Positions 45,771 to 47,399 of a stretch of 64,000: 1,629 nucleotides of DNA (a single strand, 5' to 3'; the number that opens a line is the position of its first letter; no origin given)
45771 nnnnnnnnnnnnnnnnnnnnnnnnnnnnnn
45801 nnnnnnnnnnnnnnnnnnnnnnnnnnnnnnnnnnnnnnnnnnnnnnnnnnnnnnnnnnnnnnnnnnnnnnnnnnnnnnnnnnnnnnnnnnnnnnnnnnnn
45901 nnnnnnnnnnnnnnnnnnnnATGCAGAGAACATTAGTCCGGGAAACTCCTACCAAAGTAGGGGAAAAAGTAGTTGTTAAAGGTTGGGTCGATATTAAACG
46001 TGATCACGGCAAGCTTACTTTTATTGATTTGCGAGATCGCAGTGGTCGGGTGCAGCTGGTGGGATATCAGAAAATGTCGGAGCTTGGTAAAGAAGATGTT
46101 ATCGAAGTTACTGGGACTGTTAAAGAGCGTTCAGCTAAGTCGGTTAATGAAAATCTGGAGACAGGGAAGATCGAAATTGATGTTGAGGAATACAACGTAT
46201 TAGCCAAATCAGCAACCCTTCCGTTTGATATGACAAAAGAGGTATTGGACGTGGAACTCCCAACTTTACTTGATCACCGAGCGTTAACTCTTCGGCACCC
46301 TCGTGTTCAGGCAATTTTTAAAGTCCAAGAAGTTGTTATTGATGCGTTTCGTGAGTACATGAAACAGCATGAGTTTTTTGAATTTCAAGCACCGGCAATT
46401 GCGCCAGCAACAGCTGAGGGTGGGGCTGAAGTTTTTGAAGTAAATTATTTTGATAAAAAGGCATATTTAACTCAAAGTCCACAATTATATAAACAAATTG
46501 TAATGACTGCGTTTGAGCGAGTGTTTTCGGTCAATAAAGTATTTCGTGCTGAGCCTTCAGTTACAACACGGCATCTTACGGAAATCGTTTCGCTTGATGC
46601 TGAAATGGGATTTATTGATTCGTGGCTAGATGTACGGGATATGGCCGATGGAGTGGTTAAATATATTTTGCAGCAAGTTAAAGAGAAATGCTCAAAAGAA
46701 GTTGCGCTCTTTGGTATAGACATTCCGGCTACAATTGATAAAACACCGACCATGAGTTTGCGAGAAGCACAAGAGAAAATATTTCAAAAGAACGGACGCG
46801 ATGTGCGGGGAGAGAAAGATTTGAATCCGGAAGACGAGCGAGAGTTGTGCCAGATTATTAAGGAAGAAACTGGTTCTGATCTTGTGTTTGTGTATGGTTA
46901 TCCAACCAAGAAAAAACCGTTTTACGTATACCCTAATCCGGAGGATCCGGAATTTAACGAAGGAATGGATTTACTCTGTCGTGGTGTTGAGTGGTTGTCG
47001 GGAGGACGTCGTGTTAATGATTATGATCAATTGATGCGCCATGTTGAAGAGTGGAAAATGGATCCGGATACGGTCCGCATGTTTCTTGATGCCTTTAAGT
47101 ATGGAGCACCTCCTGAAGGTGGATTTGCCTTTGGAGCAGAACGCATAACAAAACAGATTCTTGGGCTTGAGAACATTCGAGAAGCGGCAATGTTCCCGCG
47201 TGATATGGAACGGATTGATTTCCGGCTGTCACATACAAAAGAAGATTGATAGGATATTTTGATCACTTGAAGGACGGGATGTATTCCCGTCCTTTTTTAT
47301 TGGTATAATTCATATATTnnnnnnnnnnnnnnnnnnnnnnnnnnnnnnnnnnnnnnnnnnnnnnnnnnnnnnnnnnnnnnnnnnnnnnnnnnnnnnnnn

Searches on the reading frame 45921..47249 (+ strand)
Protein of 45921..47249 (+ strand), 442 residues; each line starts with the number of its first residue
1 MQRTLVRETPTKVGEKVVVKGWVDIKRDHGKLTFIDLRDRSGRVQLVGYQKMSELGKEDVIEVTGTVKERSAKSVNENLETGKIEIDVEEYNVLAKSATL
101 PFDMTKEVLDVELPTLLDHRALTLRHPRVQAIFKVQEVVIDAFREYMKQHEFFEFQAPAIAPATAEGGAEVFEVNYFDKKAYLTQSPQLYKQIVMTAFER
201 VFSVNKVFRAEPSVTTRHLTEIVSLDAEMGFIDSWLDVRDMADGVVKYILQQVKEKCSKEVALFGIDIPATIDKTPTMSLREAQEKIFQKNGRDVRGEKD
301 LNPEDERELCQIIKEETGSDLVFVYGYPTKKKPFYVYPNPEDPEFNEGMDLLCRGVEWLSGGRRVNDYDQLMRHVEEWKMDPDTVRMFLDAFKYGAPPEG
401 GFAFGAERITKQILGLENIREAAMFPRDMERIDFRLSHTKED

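Call 9: search_protein_families(library=ncbifam, proteins=[window:45921-47249:+])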
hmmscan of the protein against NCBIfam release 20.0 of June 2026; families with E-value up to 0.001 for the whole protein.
window:45921-47249:+ (442 aa): 17 families
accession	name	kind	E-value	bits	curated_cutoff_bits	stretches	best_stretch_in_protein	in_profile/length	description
NF003483.0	PRK05159.1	equivalog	3.9e-140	467.6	353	1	1-432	3-436/438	aspartate--tRNA(Asn) ligase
TIGR00458.1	aspS_nondisc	equivalog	1.2e-106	357.2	368.4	1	10-432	8-426/428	aspartate--tRNA(Asn) ligase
NF003037.0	PRK03932.1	equivalog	2.6e-78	264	414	1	9-434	11-451/451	asparagine--tRNA ligase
TIGR00457.1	asnS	equivalog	1.9e-75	254.4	342.6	1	5-434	7-455/455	asparagine--tRNA ligase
NF001750.0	PRK00476.1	equivalog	1.6e-71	241.4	443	2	11-256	15-268/590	aspartate--tRNA ligase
TIGR00459.1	aspS_bact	equivalog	1.2e-63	215.4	373.85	2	10-285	12-279/586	aspartate--tRNA ligase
NF009460.0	PRK12820.1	equivalog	3.1e-43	147.9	1379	2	9-234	30-276/723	bifunctional aspartyl-tRNA synthetase/aspartyl/glutamyl-tRNA amidotransferase subunit C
NF005052.0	PRK06462.1-1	equivalog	1.3e-40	139.6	368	1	115-427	31-345/353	asparagine synthetase A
NF001756.1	PRK00484.1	subfamily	5.2e-35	121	468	1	9-427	46-484/488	lysine--tRNA ligase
TIGR00499.1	lysS_bact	equivalog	1.7e-31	109.4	427.6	1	9-427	48-491/496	lysine--tRNA ligase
NF005054.0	PRK06462.1-4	equivalog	1e-23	83.9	309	1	119-427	11-310/318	asparagine synthetase A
NF002821.0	PRK02983.1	equivalog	2.6e-23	82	742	1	7-247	652-893/1102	bifunctional lysylphosphatidylglycerol synthetase/lysine--tRNA ligase LysX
NF009101.0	PRK12445.1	subfamily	2.5e-19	69.2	1026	1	16-259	67-311/505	lysine--tRNA ligase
TIGR00462.1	genX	equivalog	8.4e-12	45.1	286.9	1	138-424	6-303/304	EF-P lysine aminoacylase EpmA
NF006828.0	PRK09350.1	equivalog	4.6e-10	39.3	264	1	136-428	19-323/325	elongation factor P--(R)-beta-lysine ligase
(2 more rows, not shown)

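Call 10: find_homologous_proteins(query=window:45921-47249:+, max_evalue=1e-60)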
Query window:45921-47249:+ (442 aa): 6471 proteins with E <= 1e-60 among 8000 candidates; the best 120 are listed.
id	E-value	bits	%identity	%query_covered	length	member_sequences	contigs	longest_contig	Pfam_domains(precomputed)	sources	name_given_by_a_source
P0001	3.1e-269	911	88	100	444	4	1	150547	PF01336.32,PF00152.26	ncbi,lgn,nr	ncbi:MAG: aspartate--tRNA(Asn) ligase [bacterium]|nr:aspartate--tRNA(Asn) ligase [bacterium]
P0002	1.9e-268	909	89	100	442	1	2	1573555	PF01336.32,PF00152.26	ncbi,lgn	-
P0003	2.1e-266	902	88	99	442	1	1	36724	PF01336.32,PF00152.26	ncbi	-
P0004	1.3e-252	856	82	100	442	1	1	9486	PF01336.32,PF00152.26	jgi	jgi:nondiscriminating aspartyl-tRNA synthetase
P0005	8.1e-252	854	82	100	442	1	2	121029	PF01336.32,PF00152.26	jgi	jgi:nondiscriminating aspartyl-tRNA synthetase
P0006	2.8e-248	842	80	100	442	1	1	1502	PF01336.32,PF00152.26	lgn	-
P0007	5.4e-243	825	80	100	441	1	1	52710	PF01336.32,PF00152.26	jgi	jgi:nondiscriminating aspartyl-tRNA synthetase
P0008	1.2e-242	824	80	99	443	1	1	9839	PF01336.32,PF00152.26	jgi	jgi:nondiscriminating aspartyl-tRNA synthetase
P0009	2.6e-242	822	80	99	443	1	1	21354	PF01336.32,PF00152.26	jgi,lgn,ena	-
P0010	5.3e-241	818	79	100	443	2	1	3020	PF01336.32,PF00152.26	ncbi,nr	ncbi:MAG: aspartate--tRNA(Asn) ligase [bacterium]|nr:aspartate--tRNA(Asn) ligase [bacterium]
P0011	2.8e-239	812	79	100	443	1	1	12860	PF01336.32,PF00152.26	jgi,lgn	-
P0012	4.0e-238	809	79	100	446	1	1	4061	PF01336.32,PF00152.26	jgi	jgi:nondiscriminating aspartyl-tRNA synthetase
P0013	1.8e-237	807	79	99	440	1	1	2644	PF01336.32,PF00152.26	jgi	jgi:nondiscriminating aspartyl-tRNA synthetase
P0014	6.5e-237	805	77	100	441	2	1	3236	PF01336.32,PF00152.26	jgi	jgi:nondiscriminating aspartyl-tRNA synthetase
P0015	9.2e-234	794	78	100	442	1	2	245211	PF01336.32,PF00152.26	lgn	-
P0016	2.5e-233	793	77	100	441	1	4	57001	PF01336.32,PF00152.26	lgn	-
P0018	2.9e-233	793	77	100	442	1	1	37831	PF01336.32,PF00152.26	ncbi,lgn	-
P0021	2.1e-232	790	78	100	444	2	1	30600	PF01336.32,PF00152.26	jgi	jgi:nondiscriminating aspartyl-tRNA synthetase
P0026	1.8e-229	780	76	99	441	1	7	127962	PF01336.32,PF00152.26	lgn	-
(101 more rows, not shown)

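Call 13: find_related_loci(query=A1, collection=genome_contigs, flank=5000)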
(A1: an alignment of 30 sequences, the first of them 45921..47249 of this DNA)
Query A1 (442 aa) in genome_contigs; peptide patterns used: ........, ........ (x = any residue, [..] = any of these).
600 stretches matched a pattern (row limit reached: there are more); 593 encode a relative of the query (tblastn E <= 1e-3); the best 80 are kept; 80 distinct loci.
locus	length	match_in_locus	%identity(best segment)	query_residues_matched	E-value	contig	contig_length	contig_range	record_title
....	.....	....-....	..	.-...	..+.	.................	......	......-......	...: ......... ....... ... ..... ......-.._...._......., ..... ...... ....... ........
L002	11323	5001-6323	72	1-441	0e+0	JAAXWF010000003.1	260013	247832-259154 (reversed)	MAG: candidate division WWE3 bacterium isolate W9_Combined_metabat1_117 W9_Combined_metabat1_117_NODE_17, whole genome s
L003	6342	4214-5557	68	1-442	0e+0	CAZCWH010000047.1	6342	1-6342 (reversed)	MAG TPA_asm: uncultured Candidatus Saccharibacteria bacterium isolate SRP342105_co2_121 genome assembly, contig: NODE_13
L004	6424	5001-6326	69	1-436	0e+0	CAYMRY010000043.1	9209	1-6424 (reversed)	MAG TPA_asm: uncultured Candidatus Saccharibacteria bacterium isolate SRP150892_co2_47 genome assembly, contig: NODE_115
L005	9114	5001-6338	67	1-440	0e+0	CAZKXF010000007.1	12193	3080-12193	MAG TPA_asm: uncultured Candidatus Saccharibacteria bacterium isolate SRP329715_co1_125 genome assembly, contig: NODE_79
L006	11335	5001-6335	66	1-438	0e+0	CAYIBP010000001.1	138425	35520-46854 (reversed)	MAG TPA_asm: uncultured Candidatus Saccharibacteria bacterium isolate ERP119705_co1_115 genome assembly, contig: NODE_36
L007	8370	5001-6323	66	3-437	0e+0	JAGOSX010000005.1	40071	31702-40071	MAG: Candidatus Paceibacterota bacterium isolate Gw_Eff_bin_351 Gw_Eff_1676_length_40071_cov_14.851142, whole genome sho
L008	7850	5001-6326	65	3-437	0e+0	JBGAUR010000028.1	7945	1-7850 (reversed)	MAG: Candidatus Paceibacteria bacterium isolate MAG_AAO_AS.83 AAOAS-83_NODE_28_length_7945_cov_3.515506, whole genome sh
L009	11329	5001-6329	63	1-436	0e+0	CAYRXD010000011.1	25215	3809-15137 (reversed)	MAG TPA_asm: uncultured Candidatus Saccharibacteria bacterium isolate binchicken_co125_168 genome assembly, contig: NODE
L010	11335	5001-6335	60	1-440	0e+0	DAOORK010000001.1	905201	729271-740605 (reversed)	MAG TPA_asm: Candidatus Woesebacteria bacterium isolate AMR_MDS_2547 NODE_2_length_905201_cov_27.448945, whole genome sh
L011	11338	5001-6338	59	1-441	0e+0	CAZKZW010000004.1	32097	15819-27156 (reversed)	MAG TPA_asm: uncultured Pseudomonadales bacterium isolate SRP192927_co3_66 genome assembly, contig: NODE_2644_length_320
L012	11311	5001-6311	54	1-437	1e-161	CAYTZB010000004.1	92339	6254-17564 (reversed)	MAG TPA_asm: uncultured Gammaproteobacteria bacterium isolate binchicken_co134_900 genome assembly, contig: NODE_576_len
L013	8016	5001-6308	53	1-437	1e-160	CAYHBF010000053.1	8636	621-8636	MAG TPA_asm: uncultured Candidatus Saccharibacteria bacterium isolate ERP119294_co2_146 genome assembly, contig: k141_47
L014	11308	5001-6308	53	3-438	2e-158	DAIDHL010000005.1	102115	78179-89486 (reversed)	MAG TPA_asm: Candidatus Levyibacteriota bacterium isolate clean344 NODE_5_length_102115_cov_5.570846, whole genome shotg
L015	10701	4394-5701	49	3-437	3e-147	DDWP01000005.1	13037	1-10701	MAG TPA_asm: Candidatus Shapirobacteria bacterium UBA2283 UBA2283_contig_20671, whole genome shotgun sequence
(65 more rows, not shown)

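Call 26: find_related_loci(query=A1, collection=metagenome_contigs, flank=3000)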
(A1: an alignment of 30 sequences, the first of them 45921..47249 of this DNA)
Query A1 (442 aa) in metagenome_contigs; peptide patterns used: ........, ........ (x = any residue, [..] = any of these).
600 stretches matched a pattern (row limit reached: there are more); 589 encode a relative of the query (tblastn E <= 1e-3); the best 80 are kept; 80 distinct loci.
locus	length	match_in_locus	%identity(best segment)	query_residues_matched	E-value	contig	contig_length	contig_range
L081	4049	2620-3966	68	1-441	0e+0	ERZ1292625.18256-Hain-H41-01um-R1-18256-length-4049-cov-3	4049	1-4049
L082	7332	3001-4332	65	1-438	0e+0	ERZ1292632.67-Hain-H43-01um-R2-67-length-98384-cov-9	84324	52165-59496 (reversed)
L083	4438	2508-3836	64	2-437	0e+0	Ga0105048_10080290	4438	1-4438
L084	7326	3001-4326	66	1-442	0e+0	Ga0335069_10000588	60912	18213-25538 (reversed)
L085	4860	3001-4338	65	1-440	0e+0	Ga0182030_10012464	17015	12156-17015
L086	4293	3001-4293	66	1-424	0e+0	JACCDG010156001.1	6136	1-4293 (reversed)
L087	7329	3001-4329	65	1-437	0e+0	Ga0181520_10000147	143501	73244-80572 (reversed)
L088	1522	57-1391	60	3-440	0e+0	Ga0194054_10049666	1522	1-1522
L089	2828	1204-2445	61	1-438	0e+0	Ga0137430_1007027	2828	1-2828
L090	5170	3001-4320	56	1-441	5e-168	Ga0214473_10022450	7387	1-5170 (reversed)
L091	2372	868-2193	55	1-442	3e-178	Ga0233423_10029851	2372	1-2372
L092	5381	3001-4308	53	1-437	2e-160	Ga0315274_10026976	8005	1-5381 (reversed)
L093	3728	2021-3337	54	1-440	1e-165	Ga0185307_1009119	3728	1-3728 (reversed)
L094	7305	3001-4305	53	1-437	2e-158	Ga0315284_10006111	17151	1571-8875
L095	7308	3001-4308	52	1-437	8e-158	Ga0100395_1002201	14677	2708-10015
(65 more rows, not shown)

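Call 28: find_encoding_contigs(protein=P0002, flank=10000, max_places=3)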
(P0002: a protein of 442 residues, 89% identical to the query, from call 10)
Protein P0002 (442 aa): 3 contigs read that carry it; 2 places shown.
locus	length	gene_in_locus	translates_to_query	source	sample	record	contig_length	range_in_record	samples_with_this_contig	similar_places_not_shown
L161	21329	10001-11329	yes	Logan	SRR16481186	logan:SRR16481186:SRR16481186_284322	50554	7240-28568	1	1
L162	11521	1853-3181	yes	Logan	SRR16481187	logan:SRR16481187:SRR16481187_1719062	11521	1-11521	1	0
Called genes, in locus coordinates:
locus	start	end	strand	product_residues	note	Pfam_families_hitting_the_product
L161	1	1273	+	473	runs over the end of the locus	PF08323:Glyco_transf_5, PF13439:Glyco_transf_4 (faint), PF13579:Glyco_trans_4_4 (faint), PF00534:Glycos_transf_1, PF13692:Glyco_trans_1_4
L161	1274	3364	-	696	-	PF13328:HD_4, PF01966:HD, PF04607:RelA_SpoT, PF02824:TGS, PF28438:RelA_RIS, PF13291:ACT_4 (weak)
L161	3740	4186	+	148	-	-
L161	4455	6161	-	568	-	PF01368:DHH, PF02272:DHHA1, PF17768:RecJ_OB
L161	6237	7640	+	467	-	PF01743:PolyA_pol, PF12627:PolyA_pol_RNAbd, PF01966:HD, PF13735:tRNA_NucTran2_2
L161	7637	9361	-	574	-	-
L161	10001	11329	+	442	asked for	PF01336:tRNA_anti-codon, PF00152:tRNA-synt_2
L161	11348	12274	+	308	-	PF00768:Peptidase_S11, PF02113:Peptidase_S13 (weak), PF13354:Beta-lactamase2 (weak)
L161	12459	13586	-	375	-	-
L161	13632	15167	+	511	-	PF00749:tRNA-synt_1c, PF19269:Anticodon_2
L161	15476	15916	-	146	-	PF27998:ArabinogalactanP (weak)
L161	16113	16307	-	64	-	-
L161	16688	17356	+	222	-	-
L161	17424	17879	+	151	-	PF13419:HAD_2, PF00702:Hydrolase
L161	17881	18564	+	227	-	PF04474:DUF554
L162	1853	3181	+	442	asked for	PF01336:tRNA_anti-codon, PF00152:tRNA-synt_2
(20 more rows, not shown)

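Call 29: find_encoding_contigs(protein=P0003, flank=3000, max_places=3)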
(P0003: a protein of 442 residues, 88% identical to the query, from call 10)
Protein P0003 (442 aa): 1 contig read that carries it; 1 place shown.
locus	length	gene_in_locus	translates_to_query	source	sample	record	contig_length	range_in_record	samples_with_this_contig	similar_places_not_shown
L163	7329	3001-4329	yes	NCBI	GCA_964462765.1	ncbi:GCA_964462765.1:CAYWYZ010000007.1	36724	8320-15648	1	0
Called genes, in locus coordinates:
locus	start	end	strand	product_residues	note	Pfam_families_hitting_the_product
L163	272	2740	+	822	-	-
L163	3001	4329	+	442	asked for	PF01336:tRNA_anti-codon, PF00152:tRNA-synt_2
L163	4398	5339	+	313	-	PF00768:Peptidase_S11, PF02113:Peptidase_S13, PF13354:Beta-lactamase2 (weak)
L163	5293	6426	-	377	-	-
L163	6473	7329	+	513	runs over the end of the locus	PF00749:tRNA-synt_1c, PF19269:Anticodon_2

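Call 30: find_encoding_contigs(protein=P0005, flank=3000, max_places=3)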
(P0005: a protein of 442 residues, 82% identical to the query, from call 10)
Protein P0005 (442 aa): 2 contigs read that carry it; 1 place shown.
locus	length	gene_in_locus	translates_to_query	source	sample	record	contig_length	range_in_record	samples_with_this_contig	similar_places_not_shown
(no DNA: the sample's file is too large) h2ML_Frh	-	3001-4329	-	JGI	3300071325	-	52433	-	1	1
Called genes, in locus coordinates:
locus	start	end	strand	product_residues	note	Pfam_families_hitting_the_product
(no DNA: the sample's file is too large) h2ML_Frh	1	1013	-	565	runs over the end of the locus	PF01368:DHH, PF02272:DHHA1, PF17768:RecJ_OB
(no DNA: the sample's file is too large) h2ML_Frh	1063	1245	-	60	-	-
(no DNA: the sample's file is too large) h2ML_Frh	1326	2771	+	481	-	PF01743:PolyA_pol, PF12627:PolyA_pol_RNAbd, PF01966:HD, PF13735:tRNA_NucTran2_2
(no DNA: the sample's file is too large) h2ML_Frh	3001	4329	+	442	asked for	PF01336:tRNA_anti-codon, PF00152:tRNA-synt_2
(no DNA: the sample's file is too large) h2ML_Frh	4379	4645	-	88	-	-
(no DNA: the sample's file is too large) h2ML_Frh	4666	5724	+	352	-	PF00768:Peptidase_S11, PF02113:Peptidase_S13 (weak), PF13354:Beta-lactamase2 (weak)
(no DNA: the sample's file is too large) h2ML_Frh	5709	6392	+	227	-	-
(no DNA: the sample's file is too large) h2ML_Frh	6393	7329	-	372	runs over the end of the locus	-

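Call 31: find_encoding_contigs(protein=P0007, flank=3000, max_places=3)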
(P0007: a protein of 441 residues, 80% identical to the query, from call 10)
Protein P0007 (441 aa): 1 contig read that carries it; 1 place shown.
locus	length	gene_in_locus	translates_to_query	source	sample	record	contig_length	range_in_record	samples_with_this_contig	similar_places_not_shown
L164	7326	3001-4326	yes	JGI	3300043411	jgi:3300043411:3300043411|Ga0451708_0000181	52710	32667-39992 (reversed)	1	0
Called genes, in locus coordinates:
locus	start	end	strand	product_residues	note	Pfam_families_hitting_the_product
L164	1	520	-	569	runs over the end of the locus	-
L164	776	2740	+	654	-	-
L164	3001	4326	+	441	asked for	PF01336:tRNA_anti-codon, PF00152:tRNA-synt_2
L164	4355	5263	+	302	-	PF00768:Peptidase_S11, PF02113:Peptidase_S13 (weak), PF13354:Beta-lactamase2 (weak)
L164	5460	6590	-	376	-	-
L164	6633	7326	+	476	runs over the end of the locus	PF00749:tRNA-synt_1c, PF19269:Anticodon_2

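Call 33: find_encoding_contigs(protein=P0004, flank=3000, max_places=3)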
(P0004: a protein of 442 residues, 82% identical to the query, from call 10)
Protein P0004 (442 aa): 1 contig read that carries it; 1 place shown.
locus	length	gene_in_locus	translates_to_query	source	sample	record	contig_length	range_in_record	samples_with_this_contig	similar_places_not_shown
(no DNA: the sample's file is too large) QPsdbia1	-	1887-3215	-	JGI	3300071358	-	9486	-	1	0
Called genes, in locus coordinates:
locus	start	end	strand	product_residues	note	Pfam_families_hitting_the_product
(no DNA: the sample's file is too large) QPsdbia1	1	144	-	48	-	?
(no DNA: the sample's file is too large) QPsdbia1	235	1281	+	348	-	PF01743:PolyA_pol, PF12627:PolyA_pol_RNAbd, PF01966:HD (weak)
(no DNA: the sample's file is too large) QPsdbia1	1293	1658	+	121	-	PF13735:tRNA_NucTran2_2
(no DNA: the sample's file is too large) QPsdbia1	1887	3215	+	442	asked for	PF01336:tRNA_anti-codon, PF00152:tRNA-synt_2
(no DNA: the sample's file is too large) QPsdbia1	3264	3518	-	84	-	-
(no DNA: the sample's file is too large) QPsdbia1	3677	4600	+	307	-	PF00768:Peptidase_S11, PF02113:Peptidase_S13 (weak), PF13354:Beta-lactamase2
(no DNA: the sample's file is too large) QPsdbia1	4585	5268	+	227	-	-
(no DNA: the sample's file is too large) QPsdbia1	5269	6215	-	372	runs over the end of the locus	-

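Call 34: find_encoding_contigs(protein=P0009, flank=3000, max_places=3)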
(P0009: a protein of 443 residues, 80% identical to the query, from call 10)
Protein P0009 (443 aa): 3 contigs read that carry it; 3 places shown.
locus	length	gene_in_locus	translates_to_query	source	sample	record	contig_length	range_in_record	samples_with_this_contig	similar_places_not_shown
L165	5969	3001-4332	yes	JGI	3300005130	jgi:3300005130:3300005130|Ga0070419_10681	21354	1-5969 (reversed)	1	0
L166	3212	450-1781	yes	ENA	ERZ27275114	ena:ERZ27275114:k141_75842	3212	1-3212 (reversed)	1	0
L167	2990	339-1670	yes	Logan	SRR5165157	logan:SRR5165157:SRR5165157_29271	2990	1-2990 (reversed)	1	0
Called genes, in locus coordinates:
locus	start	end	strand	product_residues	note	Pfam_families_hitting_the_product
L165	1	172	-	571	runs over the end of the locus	-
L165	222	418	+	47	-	-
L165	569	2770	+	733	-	PF13328:HD_4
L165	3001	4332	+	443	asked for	PF01336:tRNA_anti-codon, PF00152:tRNA-synt_2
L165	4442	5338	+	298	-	PF00768:Peptidase_S11, PF02113:Peptidase_S13 (faint)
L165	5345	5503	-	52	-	-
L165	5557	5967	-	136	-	?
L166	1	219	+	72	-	?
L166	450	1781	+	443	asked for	PF01336:tRNA_anti-codon, PF00152:tRNA-synt_2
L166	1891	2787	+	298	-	PF00768:Peptidase_S11, PF02113:Peptidase_S13 (faint)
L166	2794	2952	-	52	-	-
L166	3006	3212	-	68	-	?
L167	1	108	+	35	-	?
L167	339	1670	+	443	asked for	PF01336:tRNA_anti-codon, PF00152:tRNA-synt_2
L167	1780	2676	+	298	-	PF00768:Peptidase_S11, PF02113:Peptidase_S13 (faint)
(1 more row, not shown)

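Call 35: find_encoding_contigs(protein=P0015, flank=3000, max_places=3)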
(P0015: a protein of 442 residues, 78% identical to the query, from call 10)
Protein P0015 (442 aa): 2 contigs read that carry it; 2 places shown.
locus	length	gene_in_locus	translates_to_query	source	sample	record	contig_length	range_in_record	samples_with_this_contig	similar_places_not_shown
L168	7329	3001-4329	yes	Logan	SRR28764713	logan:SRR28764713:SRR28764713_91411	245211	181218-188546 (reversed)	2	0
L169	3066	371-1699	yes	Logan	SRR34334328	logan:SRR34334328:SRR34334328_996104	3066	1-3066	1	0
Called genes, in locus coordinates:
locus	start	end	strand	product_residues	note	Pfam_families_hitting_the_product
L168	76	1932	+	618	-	-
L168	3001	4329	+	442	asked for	PF01336:tRNA_anti-codon, PF00152:tRNA-synt_2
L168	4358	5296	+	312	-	PF00768:Peptidase_S11, PF02113:Peptidase_S13 (weak)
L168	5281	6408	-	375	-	-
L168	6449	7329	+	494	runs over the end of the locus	PF00749:tRNA-synt_1c, PF19269:Anticodon_2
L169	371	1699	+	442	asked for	PF01336:tRNA_anti-codon, PF00152:tRNA-synt_2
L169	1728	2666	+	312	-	PF00768:Peptidase_S11, PF02113:Peptidase_S13 (weak)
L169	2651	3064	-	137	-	?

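Call 36: find_encoding_contigs(protein=P0016, flank=3000, max_places=3)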
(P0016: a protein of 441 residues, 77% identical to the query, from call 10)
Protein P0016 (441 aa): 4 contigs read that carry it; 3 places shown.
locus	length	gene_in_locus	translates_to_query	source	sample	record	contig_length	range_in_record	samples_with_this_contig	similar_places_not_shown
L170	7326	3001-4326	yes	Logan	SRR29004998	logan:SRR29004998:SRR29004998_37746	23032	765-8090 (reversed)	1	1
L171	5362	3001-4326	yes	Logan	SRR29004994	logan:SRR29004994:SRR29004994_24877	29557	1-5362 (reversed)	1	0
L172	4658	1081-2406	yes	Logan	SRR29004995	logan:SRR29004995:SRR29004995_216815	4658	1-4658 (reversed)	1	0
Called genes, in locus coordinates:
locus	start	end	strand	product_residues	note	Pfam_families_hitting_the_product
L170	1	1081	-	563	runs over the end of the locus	PF00999:Na_H_Exchanger, PF02254:TrkA_N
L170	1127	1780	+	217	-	-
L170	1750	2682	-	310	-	-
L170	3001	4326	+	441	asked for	PF01336:tRNA_anti-codon, PF00152:tRNA-synt_2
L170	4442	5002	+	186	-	-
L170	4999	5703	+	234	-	PF09925:DUF2157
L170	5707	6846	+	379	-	-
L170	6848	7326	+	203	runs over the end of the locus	PF14345:GDYXXLXY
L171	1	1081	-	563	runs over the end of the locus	PF00999:Na_H_Exchanger, PF02254:TrkA_N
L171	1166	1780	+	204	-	-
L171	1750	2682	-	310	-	-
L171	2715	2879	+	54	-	-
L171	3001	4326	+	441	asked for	PF01336:tRNA_anti-codon, PF00152:tRNA-synt_2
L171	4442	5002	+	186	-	-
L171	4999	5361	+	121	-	?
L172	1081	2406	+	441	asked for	PF01336:tRNA_anti-codon, PF00152:tRNA-synt_2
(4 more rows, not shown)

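Call 38: find_encoding_contigs(protein=P0018, flank=3000, max_places=2)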
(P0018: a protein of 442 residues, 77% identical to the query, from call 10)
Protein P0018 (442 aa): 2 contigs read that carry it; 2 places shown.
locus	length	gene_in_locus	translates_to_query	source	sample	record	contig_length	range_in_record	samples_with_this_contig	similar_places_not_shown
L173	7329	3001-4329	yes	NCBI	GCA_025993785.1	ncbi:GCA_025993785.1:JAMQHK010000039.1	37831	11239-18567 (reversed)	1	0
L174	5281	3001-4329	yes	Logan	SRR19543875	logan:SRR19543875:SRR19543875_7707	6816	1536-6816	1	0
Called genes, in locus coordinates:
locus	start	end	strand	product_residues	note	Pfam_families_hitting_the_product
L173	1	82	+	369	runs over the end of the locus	PF01757:Acyl_transf_3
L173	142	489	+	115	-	-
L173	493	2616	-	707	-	-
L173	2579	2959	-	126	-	-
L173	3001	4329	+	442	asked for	PF01336:tRNA_anti-codon, PF00152:tRNA-synt_2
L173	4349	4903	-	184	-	PF01725:Ham1p_like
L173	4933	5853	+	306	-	PF02449:Glyco_hydro_42 (faint)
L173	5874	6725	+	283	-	PF02955:GSH-S_ATP (weak), PF07478:Dala_Dala_lig_C (weak), PF08443:RimK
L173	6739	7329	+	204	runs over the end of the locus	PF00485:PRK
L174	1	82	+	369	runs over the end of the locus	PF01757:Acyl_transf_3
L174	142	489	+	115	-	-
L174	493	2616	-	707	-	-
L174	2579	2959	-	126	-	-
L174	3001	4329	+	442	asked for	PF01336:tRNA_anti-codon, PF00152:tRNA-synt_2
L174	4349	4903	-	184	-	PF01725:Ham1p_like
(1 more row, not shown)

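Call 39: find_encoding_contigs(protein=P0021, flank=3000, max_places=2)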
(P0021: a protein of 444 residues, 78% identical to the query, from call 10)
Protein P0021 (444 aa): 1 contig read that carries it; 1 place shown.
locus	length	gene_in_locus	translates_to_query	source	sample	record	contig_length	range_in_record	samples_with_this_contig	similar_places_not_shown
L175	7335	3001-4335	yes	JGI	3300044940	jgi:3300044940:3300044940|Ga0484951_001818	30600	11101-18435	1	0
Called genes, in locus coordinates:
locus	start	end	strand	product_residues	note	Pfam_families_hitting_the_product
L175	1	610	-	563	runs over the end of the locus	PF00999:Na_H_Exchanger, PF02254:TrkA_N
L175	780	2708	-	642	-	-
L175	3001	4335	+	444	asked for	PF01336:tRNA_anti-codon, PF00152:tRNA-synt_2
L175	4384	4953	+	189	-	-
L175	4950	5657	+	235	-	PF09925:DUF2157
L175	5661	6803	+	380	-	-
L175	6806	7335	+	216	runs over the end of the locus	PF14345:GDYXXLXY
